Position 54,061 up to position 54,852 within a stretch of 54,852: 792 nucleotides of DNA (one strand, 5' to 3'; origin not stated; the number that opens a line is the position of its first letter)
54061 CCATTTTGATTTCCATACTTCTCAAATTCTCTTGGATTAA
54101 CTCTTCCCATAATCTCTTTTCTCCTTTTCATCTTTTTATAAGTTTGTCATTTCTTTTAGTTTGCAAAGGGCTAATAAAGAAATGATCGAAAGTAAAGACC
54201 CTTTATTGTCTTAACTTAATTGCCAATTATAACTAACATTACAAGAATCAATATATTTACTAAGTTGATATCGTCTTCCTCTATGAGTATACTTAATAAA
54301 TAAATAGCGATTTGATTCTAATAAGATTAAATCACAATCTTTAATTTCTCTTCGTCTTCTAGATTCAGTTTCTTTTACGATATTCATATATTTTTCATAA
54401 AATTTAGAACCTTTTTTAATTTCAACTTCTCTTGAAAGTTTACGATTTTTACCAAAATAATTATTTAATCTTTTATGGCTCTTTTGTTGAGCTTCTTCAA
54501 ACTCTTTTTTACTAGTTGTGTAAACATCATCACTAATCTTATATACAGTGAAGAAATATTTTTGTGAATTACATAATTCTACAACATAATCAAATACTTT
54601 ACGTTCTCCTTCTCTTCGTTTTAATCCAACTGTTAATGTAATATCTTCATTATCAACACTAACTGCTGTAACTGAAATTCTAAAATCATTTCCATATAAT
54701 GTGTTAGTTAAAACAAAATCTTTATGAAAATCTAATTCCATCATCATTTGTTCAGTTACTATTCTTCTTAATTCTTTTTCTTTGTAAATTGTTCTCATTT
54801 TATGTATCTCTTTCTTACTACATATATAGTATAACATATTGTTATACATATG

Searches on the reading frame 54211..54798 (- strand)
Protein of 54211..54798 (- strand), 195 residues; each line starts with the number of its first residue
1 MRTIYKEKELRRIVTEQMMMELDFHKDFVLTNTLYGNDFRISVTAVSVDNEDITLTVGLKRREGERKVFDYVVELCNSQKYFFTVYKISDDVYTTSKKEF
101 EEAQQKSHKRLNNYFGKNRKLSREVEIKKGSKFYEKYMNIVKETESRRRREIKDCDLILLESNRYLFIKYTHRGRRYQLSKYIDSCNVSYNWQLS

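Call 15: search_protein_families(library=phrogs, proteins=[window:54211-54798:-], max_evalue=0.01)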
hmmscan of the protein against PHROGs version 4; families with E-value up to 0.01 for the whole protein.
window:54211-54798:- (195 aa): 0 families

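Call 45: search_protein_families(library=pfam, proteins=[window:54211-54798:-], max_evalue=0.01)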
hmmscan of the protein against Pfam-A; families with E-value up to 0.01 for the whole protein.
window:54211-54798:- (195 aa): 1 family
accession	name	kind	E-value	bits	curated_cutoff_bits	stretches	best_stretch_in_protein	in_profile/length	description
PF08889.16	WbqC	-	0.0047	17.2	21.3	1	41-147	50-156/218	WbqC-like protein family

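Call 59: search_solved_structures(query=window:54211-54798:-, max_evalue=1)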
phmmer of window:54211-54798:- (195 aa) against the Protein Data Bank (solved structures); distinct sequences matched with E-value up to 1: 30.
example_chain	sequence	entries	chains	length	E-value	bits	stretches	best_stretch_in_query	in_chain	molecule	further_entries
7f4y_A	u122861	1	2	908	0.0046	20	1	29-139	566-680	DNA polymerase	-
1q9y_A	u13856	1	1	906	0.0046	20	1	29-139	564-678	DNA POLYMERASE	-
4i9l_A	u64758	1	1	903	0.0046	20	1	29-139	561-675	DNA polymerase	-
4j2d_A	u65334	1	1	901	0.0047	19.9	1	29-139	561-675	DNA polymerase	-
3sq1_A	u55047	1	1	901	0.0048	19.9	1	29-139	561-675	DNA polymerase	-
4j2e_A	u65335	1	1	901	0.0048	19.9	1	29-139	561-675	DNA polymerase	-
4j2a_A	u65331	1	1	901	0.0048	19.9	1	29-139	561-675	DNA polymerase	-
4j2b_A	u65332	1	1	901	0.0048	19.9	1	29-139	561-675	DNA polymerase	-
3sq2_A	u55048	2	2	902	0.0048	19.9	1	29-139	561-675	DNA polymerase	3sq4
1ig9_A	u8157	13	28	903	0.0048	19.9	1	29-139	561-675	DNA POLYMERASE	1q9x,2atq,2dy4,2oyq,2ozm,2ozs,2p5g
3cq8_A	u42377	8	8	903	0.0048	19.9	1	29-139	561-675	DNA polymerase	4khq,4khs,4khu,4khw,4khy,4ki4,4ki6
3l8b_A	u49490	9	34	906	0.0048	19.9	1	29-139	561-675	DNA polymerase | DNA-directed DNA polymerase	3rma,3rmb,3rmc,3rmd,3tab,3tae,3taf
1clq_A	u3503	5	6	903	0.0055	19.7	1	29-139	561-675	PROTEIN (DNA POLYMERASE) | DNA POLYMERASE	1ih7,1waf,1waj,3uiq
2dtu_A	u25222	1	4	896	0.0059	19.6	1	29-139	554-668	DNA polymerase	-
3lds_A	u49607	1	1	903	0.0063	19.5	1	29-139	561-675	DNA-directed DNA polymerase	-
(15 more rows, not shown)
